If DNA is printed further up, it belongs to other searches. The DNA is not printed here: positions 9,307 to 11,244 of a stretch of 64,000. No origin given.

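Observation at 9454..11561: Secreted ankyrin-repeat / beta-lactamase-family fusion co-translated with a small membrane protein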

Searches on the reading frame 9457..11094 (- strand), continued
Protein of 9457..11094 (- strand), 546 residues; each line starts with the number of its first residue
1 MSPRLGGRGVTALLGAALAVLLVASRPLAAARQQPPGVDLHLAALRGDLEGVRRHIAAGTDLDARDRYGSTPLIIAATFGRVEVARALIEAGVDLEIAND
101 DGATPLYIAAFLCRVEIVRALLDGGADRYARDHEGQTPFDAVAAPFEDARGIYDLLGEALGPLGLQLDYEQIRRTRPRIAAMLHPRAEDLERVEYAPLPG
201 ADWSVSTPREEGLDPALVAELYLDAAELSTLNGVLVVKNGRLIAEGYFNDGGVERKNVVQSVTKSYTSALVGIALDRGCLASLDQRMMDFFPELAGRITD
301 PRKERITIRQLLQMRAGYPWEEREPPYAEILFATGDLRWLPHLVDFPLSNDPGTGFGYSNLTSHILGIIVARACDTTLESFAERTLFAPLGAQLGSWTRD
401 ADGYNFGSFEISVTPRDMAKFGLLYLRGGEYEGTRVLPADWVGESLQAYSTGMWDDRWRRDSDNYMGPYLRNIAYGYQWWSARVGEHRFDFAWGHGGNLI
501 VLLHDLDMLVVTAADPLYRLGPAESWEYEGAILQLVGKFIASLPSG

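Call 8: find_homologous_proteins(query=window:9457-11094:-, max_evalue=0.00001)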
Query window:9457-11094:- (546 aa): 4019 proteins with E <= 0.00001 among 8000 candidates; the best 120 are listed.
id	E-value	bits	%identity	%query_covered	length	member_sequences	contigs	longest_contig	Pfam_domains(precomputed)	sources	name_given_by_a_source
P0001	9.0e-251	851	69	94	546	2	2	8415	PF13606.13,PF13857.13,PF12796.14,PF00023.37,PF13637.13,PF00144.30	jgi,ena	-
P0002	2.2e-249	847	68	98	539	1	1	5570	PF13606.13,PF13857.13,PF12796.14,PF00023.37,PF13637.13,PF00144.30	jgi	jgi:CubicO group peptidase (beta-lactamase class C family)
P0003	3.4e-243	826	67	97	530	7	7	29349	PF13606.13,PF13857.13,PF12796.14,PF00023.37,PF13637.13,PF00144.30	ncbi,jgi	-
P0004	3.4e-242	823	67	94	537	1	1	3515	PF13606.13,PF13857.13,PF12796.14,PF00023.37,PF13637.13,PF00144.30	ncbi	-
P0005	1.3e-239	815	66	98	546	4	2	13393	PF13606.13,PF13857.13,PF12796.14,PF00023.37,PF13637.13,PF00144.30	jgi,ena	-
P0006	5.8e-239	812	64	98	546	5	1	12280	PF13606.13,PF13857.13,PF12796.14,PF00023.37,PF13637.13,PF00144.30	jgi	-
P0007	8.4e-238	809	67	94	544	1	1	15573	PF13606.13,PF13857.13,PF12796.14,PF00023.37,PF13637.13,PF00144.30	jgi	jgi:CubicO group peptidase (beta-lactamase class C family)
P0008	3.9e-237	806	67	95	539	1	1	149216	PF13606.13,PF13857.13,PF12796.14,PF00023.37,PF13637.13,PF00144.30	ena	-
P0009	8.9e-237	805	67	94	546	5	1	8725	PF13606.13,PF13857.13,PF12796.14,PF00023.37,PF13637.13,PF00144.30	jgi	-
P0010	2.2e-235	801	66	95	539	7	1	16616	PF13606.13,PF13857.13,PF12796.14,PF00023.37,PF13637.13,PF00144.30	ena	-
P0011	3.2e-234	797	64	98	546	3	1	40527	PF13606.13,PF13857.13,PF12796.14,PF00023.37,PF13637.13,PF00144.30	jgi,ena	-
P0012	1.0e-233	795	65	97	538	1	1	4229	PF13606.13,PF13857.13,PF12796.14,PF00023.37,PF13637.13,PF00144.30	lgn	-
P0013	4.0e-233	793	68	94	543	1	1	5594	PF13606.13,PF13857.13,PF12796.14,PF00023.37,PF13637.13,PF00144.30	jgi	jgi:CubicO group peptidase (beta-lactamase class C family)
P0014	4.7e-232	790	67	92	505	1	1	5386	PF13606.13,PF13857.13,PF12796.14,PF00023.37,PF13637.13,PF00144.30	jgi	jgi:CubicO group peptidase (beta-lactamase class C family)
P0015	7.4e-232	789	65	96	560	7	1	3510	PF13606.13,PF13857.13,PF12796.14,PF00023.37,PF13637.13,PF00144.30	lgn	-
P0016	3.5e-231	787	64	97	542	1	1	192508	PF13606.13,PF13857.13,PF12796.14,PF00023.37,PF13637.13,PF00144.30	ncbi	-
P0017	3.1e-230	784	66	97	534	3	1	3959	PF13606.13,PF13857.13,PF12796.14,PF00023.37,PF13637.13,PF00144.30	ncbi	-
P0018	3.1e-229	780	66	98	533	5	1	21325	PF13606.13,PF13857.13,PF12796.14,PF00023.37,PF13637.13,PF00144.30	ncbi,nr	ncbi:MAG: serine hydrolase [Gemmatimonadales bacterium]|nr:serine hydrolase [Gemmatimonadales bacter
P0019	4.3e-229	780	64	97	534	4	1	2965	PF13606.13,PF13857.13,PF12796.14,PF00023.37,PF13637.13,PF00144.30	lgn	-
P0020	2.4e-228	777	65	97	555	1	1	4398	PF13606.13,PF13857.13,PF12796.14,PF00023.37,PF13637.13,PF00144.30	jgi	-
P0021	6.0e-227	773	64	97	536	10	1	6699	PF13606.13,PF13857.13,PF12796.14,PF00023.37,PF13637.13,PF00144.30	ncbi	-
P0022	6.6e-227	773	64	98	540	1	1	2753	PF13606.13,PF13857.13,PF12796.14,PF00023.37,PF13637.13,PF00144.30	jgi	jgi:CubicO group peptidase (beta-lactamase class C family)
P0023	4.0e-226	770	65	94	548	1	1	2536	PF13606.13,PF13857.13,PF12796.14,PF00023.37,PF13637.13,PF00144.30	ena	-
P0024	2.5e-225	767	64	96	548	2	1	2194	PF13606.13,PF13857.13,PF12796.14,PF00023.37,PF13637.13,PF00144.30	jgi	jgi:CubicO group peptidase (beta-lactamase class C family)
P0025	3.3e-225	767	66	94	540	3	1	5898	PF13606.13,PF13857.13,PF12796.14,PF00023.37,PF13637.13,PF00144.30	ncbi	-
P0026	1.3e-224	765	65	97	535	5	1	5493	PF13606.13,PF13857.13,PF12796.14,PF00023.37,PF13637.13,PF00144.30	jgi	jgi:CubicO group peptidase (beta-lactamase class C family)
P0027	5.9e-223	760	63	97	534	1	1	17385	PF13606.13,PF13857.13,PF12796.14,PF00023.37,PF13637.13,PF00144.30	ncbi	-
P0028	8.7e-223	759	66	92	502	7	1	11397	PF13606.13,PF13857.13,PF12796.14,PF00023.37,PF13637.13,PF00144.30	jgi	jgi:CubicO group peptidase (beta-lactamase class C family)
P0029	1.8e-222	758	65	95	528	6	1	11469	PF13606.13,PF13857.13,PF12796.14,PF00023.37,PF13637.13,PF00144.30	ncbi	ncbi:MAG: serine hydrolase [Gemmatimonadales bacterium]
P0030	2.8e-222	757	64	97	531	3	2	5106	PF13606.13,PF13857.13,PF12796.14,PF00023.37,PF13637.13,PF00144.30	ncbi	-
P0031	3.2e-222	757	63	97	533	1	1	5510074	PF13606.13,PF13857.13,PF12796.14,PF00023.37,PF13637.13,PF00144.30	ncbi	ncbi:MAG: serine hydrolase, partial [Gemmatimonadota bacterium]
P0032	9.9e-222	756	63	97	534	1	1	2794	PF13606.13,PF13857.13,PF12796.14,PF00023.37,PF13637.13,PF00144.30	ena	-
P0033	1.2e-221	755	63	97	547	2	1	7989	PF13606.13,PF13857.13,PF12796.14,PF00023.37,PF13637.13,PF00144.30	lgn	-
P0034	4.3e-221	754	64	97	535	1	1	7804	PF13606.13,PF13857.13,PF12796.14,PF00023.37,PF13637.13,PF00144.30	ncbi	-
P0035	6.8e-221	753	63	97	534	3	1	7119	PF13606.13,PF13857.13,PF12796.14,PF00023.37,PF13637.13,PF00144.30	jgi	jgi:CubicO group peptidase (beta-lactamase class C family)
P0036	1.4e-220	752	65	94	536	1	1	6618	PF13606.13,PF13857.13,PF12796.14,PF00023.37,PF13637.13,PF00144.30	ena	-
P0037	1.7e-220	752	63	97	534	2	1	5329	PF13606.13,PF13857.13,PF12796.14,PF00023.37,PF13637.13,PF00144.30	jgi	-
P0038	2.7e-220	751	62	98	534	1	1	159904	PF13606.13,PF13857.13,PF12796.14,PF00023.37,PF13637.13,PF00144.30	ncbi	-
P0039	3.0e-220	751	63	98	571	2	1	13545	PF13606.13,PF13857.13,PF12796.14,PF00023.37,PF13637.13,PF00144.30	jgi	jgi:CubicO group peptidase (beta-lactamase class C family)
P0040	5.6e-220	750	65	94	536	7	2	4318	PF13606.13,PF13857.13,PF12796.14,PF00023.37,PF13637.13,PF00144.30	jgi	jgi:CubicO group peptidase (beta-lactamase class C family)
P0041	5.7e-220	750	66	94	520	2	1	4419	PF13606.13,PF13857.13,PF12796.14,PF00023.37,PF13637.13,PF00144.30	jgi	jgi:CubicO group peptidase (beta-lactamase class C family)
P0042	6.6e-220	750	62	97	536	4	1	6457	PF13606.13,PF13857.13,PF12796.14,PF00023.37,PF13637.13,PF00144.30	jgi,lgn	-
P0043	7.2e-220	749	64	94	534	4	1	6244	PF13606.13,PF13857.13,PF12796.14,PF00023.37,PF13637.13,PF00144.30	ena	-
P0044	7.8e-220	749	62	98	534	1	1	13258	PF13606.13,PF13857.13,PF12796.14,PF00023.37,PF13637.13,PF00144.30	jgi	jgi:CubicO group peptidase (beta-lactamase class C family)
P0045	9.2e-220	749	63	97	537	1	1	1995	PF13606.13,PF13857.13,PF12796.14,PF00023.37,PF13637.13,PF00144.30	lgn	-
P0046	1.0e-219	749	62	97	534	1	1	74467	PF13606.13,PF13857.13,PF12796.14,PF00023.37,PF13637.13,PF00144.30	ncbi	-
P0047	1.9e-219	748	64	93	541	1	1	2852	PF13606.13,PF13857.13,PF12796.14,PF00023.37,PF13637.13,PF00144.30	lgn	-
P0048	2.0e-219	748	63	97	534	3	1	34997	PF13606.13,PF13857.13,PF12796.14,PF00023.37,PF13637.13,PF00144.30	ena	-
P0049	3.6e-219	747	63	97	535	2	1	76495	PF13606.13,PF13857.13,PF12796.14,PF00023.37,PF13637.13,PF00144.30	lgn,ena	-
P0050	3.6e-219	747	62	98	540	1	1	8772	PF13606.13,PF13857.13,PF12796.14,PF00023.37,PF13637.13,PF00144.30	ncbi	-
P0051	6.2e-219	746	63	99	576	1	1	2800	PF13606.13,PF13857.13,PF12796.14,PF00023.37,PF13637.13,PF00144.30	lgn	-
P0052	3.7e-218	744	64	97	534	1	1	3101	PF13606.13,PF13857.13,PF12796.14,PF00023.37,PF13637.13,PF00144.30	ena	-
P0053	7.8e-218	743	62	98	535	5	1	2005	PF13606.13,PF13857.13,PF12796.14,PF00023.37,PF13637.13,PF00144.30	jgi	-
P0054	7.9e-218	743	60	98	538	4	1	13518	PF13606.13,PF13857.13,PF12796.14,PF00023.37,PF13637.13,PF00144.30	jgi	jgi:CubicO group peptidase (beta-lactamase class C family)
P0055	1.1e-217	742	62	97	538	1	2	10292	PF13606.13,PF13857.13,PF12796.14,PF00023.37,PF13637.13,PF00144.30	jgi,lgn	-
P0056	2.2e-217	741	61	98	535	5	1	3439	PF13606.13,PF13857.13,PF12796.14,PF00023.37,PF13637.13,PF00144.30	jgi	jgi:CubicO group peptidase (beta-lactamase class C family)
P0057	2.8e-217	741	63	96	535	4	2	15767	PF13606.13,PF13857.13,PF12796.14,PF00023.37,PF13637.13,PF00144.30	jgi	-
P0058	7.8e-217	739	64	93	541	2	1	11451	PF13606.13,PF13857.13,PF12796.14,PF00023.37,PF13637.13,PF00144.30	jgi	jgi:CubicO group peptidase (beta-lactamase class C family)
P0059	8.8e-217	739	63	97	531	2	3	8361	PF13606.13,PF13857.13,PF12796.14,PF00023.37,PF13637.13,PF00144.30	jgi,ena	jgi:CubicO group peptidase (beta-lactamase class C family)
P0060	1.2e-216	739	62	97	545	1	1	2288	PF13606.13,PF13857.13,PF12796.14,PF00023.37,PF13637.13,PF00144.30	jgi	jgi:CubicO group peptidase (beta-lactamase class C family)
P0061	3.8e-216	737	64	94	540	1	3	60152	PF13606.13,PF13857.13,PF12796.14,PF00023.37,PF13637.13,PF00144.30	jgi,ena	-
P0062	4.4e-216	737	61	98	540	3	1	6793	PF13606.13,PF13857.13,PF12796.14,PF00023.37,PF13637.13,PF00144.30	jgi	jgi:CubicO group peptidase (beta-lactamase class C family)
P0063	9.4e-216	736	62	97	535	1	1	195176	PF13606.13,PF13857.13,PF12796.14,PF00023.37,PF13637.13,PF00144.30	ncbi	-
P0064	1.7e-215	735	61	94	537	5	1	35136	PF13606.13,PF13857.13,PF12796.14,PF00023.37,PF13637.13,PF00144.30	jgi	-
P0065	2.9e-215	734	64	93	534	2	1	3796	PF13606.13,PF13857.13,PF12796.14,PF00023.37,PF13637.13,PF00144.30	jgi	-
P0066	4.5e-215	734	65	92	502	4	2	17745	PF13606.13,PF13857.13,PF12796.14,PF00023.37,PF13637.13,PF00144.30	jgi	jgi:CubicO group peptidase (beta-lactamase class C family)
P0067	7.5e-215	733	61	98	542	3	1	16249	PF13606.13,PF13857.13,PF12796.14,PF00023.37,PF13637.13,PF00144.30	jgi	jgi:CubicO group peptidase (beta-lactamase class C family)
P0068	8.8e-215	733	63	93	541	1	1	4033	PF13606.13,PF13857.13,PF12796.14,PF00023.37,PF13637.13,PF00144.30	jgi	jgi:CubicO group peptidase (beta-lactamase class C family)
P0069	9.6e-215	733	61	98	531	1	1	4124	PF13606.13,PF13857.13,PF12796.14,PF00023.37,PF13637.13,PF00144.30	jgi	jgi:CubicO group peptidase (beta-lactamase class C family)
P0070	1.1e-214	732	59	99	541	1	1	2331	PF13606.13,PF13857.13,PF12796.14,PF00023.37,PF13637.13,PF00144.30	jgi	jgi:CubicO group peptidase (beta-lactamase class C family)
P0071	2.1e-214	731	62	98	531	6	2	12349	PF13606.13,PF13857.13,PF12796.14,PF00023.37,PF13637.13,PF00144.30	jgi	jgi:CubicO group peptidase (beta-lactamase class C family)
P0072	2.9e-214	731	61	94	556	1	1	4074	PF13606.13,PF13857.13,PF12796.14,PF00023.37,PF13637.13,PF00144.30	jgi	jgi:CubicO group peptidase (beta-lactamase class C family)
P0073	5.5e-214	730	61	97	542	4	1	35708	PF13606.13,PF13857.13,PF12796.14,PF00023.37,PF13637.13,PF00144.30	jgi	jgi:CubicO group peptidase (beta-lactamase class C family)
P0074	7.6e-214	730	62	98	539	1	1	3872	PF13606.13,PF13857.13,PF12796.14,PF00023.37,PF13637.13,PF00144.30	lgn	-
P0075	1.7e-213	728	63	94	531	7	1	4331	PF13606.13,PF13857.13,PF12796.14,PF00023.37,PF13637.13,PF00144.30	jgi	jgi:CubicO group peptidase (beta-lactamase class C family)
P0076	2.3e-213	728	62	95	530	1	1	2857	PF13606.13,PF13857.13,PF12796.14,PF00023.37,PF13637.13,PF00144.30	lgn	-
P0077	2.4e-213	728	60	98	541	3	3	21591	PF13606.13,PF13857.13,PF12796.14,PF00023.37,PF13637.13,PF00144.30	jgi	jgi:CubicO group peptidase (beta-lactamase class C family)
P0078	2.4e-213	728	60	98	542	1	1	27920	PF13606.13,PF13857.13,PF12796.14,PF00023.37,PF13637.13,PF00144.30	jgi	-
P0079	2.5e-213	728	61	97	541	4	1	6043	PF13606.13,PF13857.13,PF12796.14,PF00023.37,PF13637.13,PF00144.30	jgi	jgi:CubicO group peptidase (beta-lactamase class C family)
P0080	2.6e-213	728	61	97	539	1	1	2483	PF13606.13,PF13857.13,PF12796.14,PF00023.37,PF13637.13,PF00144.30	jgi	jgi:CubicO group peptidase (beta-lactamase class C family)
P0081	4.6e-213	727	63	94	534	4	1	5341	PF13606.13,PF13857.13,PF12796.14,PF00023.37,PF13637.13,PF00144.30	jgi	jgi:CubicO group peptidase (beta-lactamase class C family)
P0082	9.0e-213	726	62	98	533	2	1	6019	PF13606.13,PF13857.13,PF12796.14,PF00023.37,PF13637.13,PF00144.30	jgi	jgi:CubicO group peptidase (beta-lactamase class C family)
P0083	9.4e-213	726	64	94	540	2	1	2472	PF13606.13,PF13857.13,PF12796.14,PF00023.37,PF13637.13,PF00144.30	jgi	jgi:CubicO group peptidase (beta-lactamase class C family)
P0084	3.5e-212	724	61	97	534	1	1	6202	PF13606.13,PF13857.13,PF12796.14,PF00023.37,PF13637.13,PF00144.30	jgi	jgi:CubicO group peptidase (beta-lactamase class C family)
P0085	4.1e-212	724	60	98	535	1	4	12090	PF13606.13,PF13857.13,PF12796.14,PF00023.37,PF13637.13,PF00144.30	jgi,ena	-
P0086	1.4e-211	722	61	97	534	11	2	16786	PF13606.13,PF13857.13,PF12796.14,PF00023.37,PF13637.13,PF00144.30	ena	-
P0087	2.7e-211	721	61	98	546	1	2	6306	PF13606.13,PF13857.13,PF12796.14,PF00023.37,PF13637.13,PF00144.30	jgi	jgi:CubicO group peptidase (beta-lactamase class C family)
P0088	3.0e-211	721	64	92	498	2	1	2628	PF13606.13,PF13857.13,PF12796.14,PF00023.37,PF13637.13,PF00144.30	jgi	jgi:CubicO group peptidase (beta-lactamase class C family)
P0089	4.7e-211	720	60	99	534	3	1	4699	PF13606.13,PF13857.13,PF12796.14,PF00023.37,PF13637.13,PF00144.30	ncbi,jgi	jgi:CubicO group peptidase (beta-lactamase class C family)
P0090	5.3e-211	720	62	95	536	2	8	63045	PF13606.13,PF13857.13,PF12796.14,PF00023.37,PF13637.13,PF00144.30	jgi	jgi:CubicO group peptidase (beta-lactamase class C family)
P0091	8.1e-211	720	61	98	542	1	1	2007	PF13606.13,PF13857.13,PF12796.14,PF00023.37,PF13637.13,PF00144.30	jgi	jgi:CubicO group peptidase (beta-lactamase class C family)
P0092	1.1e-210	719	61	97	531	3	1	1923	PF13606.13,PF13857.13,PF12796.14,PF00023.37,PF13637.13,PF00144.30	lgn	-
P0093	2.1e-210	718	62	95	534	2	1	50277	PF13606.13,PF13857.13,PF12796.14,PF00023.37,PF13637.13,PF00144.30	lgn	-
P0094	2.8e-210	718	61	92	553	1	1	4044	PF13606.13,PF13857.13,PF12796.14,PF00023.37,PF13637.13,PF00144.30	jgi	jgi:CubicO group peptidase (beta-lactamase class C family)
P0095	2.8e-210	718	59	100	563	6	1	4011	PF13606.13,PF13857.13,PF12796.14,PF00023.37,PF13637.13,PF00144.30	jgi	jgi:CubicO group peptidase (beta-lactamase class C family)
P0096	7.0e-210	716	60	98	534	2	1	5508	PF13606.13,PF13857.13,PF12796.14,PF00023.37,PF13637.13,PF00144.30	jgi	jgi:CubicO group peptidase (beta-lactamase class C family)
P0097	7.9e-210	716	60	98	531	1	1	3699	PF13606.13,PF13857.13,PF12796.14,PF00023.37,PF13637.13,PF00144.30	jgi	jgi:CubicO group peptidase (beta-lactamase class C family)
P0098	2.0e-209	715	61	95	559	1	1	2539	PF13606.13,PF13857.13,PF12796.14,PF00023.37,PF13637.13,PF00144.30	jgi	jgi:CubicO group peptidase (beta-lactamase class C family)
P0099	2.0e-209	715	60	98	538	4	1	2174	PF13606.13,PF13857.13,PF12796.14,PF00023.37,PF13637.13,PF00144.30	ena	-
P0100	2.1e-209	715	63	93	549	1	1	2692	PF13606.13,PF13857.13,PF12796.14,PF00023.37,PF13637.13,PF24521.3,PF00144.30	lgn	-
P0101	2.3e-209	715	61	97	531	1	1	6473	PF13606.13,PF13857.13,PF12796.14,PF00023.37,PF13637.13,PF00144.30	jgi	-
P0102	2.3e-209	715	61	98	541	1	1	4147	PF13606.13,PF13857.13,PF12796.14,PF00023.37,PF13637.13,PF00144.30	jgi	jgi:CubicO group peptidase (beta-lactamase class C family)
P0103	2.5e-209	715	60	98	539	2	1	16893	PF13606.13,PF13857.13,PF12796.14,PF00023.37,PF13637.13,PF00144.30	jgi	jgi:CubicO group peptidase (beta-lactamase class C family)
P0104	2.9e-209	714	61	98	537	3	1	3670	PF13606.13,PF13857.13,PF12796.14,PF00023.37,PF13637.13,PF00144.30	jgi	jgi:CubicO group peptidase (beta-lactamase class C family)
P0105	6.5e-209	713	60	98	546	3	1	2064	PF13606.13,PF13857.13,PF12796.14,PF00023.37,PF13637.13,PF24521.3,PF00144.30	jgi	jgi:CubicO group peptidase (beta-lactamase class C family)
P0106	9.9e-209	713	59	99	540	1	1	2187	PF13606.13,PF13857.13,PF12796.14,PF00023.37,PF13637.13,PF00144.30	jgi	-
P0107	3.2e-208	711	60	98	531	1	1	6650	PF13606.13,PF13857.13,PF12796.14,PF00023.37,PF13637.13,PF00144.30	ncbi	-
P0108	4.0e-208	711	61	98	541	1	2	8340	PF13606.13,PF13857.13,PF12796.14,PF00023.37,PF13637.13,PF00144.30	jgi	jgi:CubicO group peptidase (beta-lactamase class C family)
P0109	7.8e-208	710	61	95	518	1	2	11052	PF13606.13,PF13857.13,PF12796.14,PF00023.37,PF13637.13,PF00144.30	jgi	jgi:CubicO group peptidase (beta-lactamase class C family)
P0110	8.5e-208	710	60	98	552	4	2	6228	PF13606.13,PF13857.13,PF12796.14,PF00023.37,PF13637.13,PF00144.30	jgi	jgi:CubicO group peptidase (beta-lactamase class C family)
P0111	1.6e-207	709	62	92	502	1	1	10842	PF13606.13,PF13857.13,PF12796.14,PF00023.37,PF13637.13,PF00144.30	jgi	jgi:CubicO group peptidase (beta-lactamase class C family)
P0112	2.0e-207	708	62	97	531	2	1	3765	PF13606.13,PF13857.13,PF12796.14,PF00023.37,PF13637.13,PF00144.30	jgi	jgi:CubicO group peptidase (beta-lactamase class C family)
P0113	2.1e-207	708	65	91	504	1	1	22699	PF13606.13,PF13857.13,PF12796.14,PF00023.37,PF13637.13,PF00144.30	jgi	jgi:CubicO group peptidase (beta-lactamase class C family)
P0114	1.3e-206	706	61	94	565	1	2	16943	PF13606.13,PF13857.13,PF12796.14,PF00023.37,PF13637.13,PF00144.30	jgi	jgi:CubicO group peptidase (beta-lactamase class C family)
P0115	1.4e-206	706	61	97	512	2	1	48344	PF13606.13,PF13857.13,PF12796.14,PF00023.37,PF13637.13,PF00144.30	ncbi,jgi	jgi:CubicO group peptidase (beta-lactamase class C family)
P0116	2.0e-206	705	62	94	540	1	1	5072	PF13606.13,PF13857.13,PF12796.14,PF00023.37,PF13637.13,PF00144.30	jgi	jgi:CubicO group peptidase (beta-lactamase class C family)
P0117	2.0e-206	705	59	97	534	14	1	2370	PF13606.13,PF13857.13,PF12796.14,PF00023.37,PF13637.13,PF00144.30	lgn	-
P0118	4.3e-206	704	62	94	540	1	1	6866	PF13606.13,PF13857.13,PF12796.14,PF00023.37,PF13637.13,PF00144.30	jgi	-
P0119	4.4e-206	704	59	97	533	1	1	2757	PF13606.13,PF13857.13,PF12796.14,PF00023.37,PF13637.13,PF00144.30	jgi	jgi:CubicO group peptidase (beta-lactamase class C family)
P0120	1.2e-205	703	60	99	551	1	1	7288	PF13606.13,PF13857.13,PF12796.14,PF00023.37,PF13637.13,PF00144.30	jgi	jgi:CubicO group peptidase (beta-lactamase class C family)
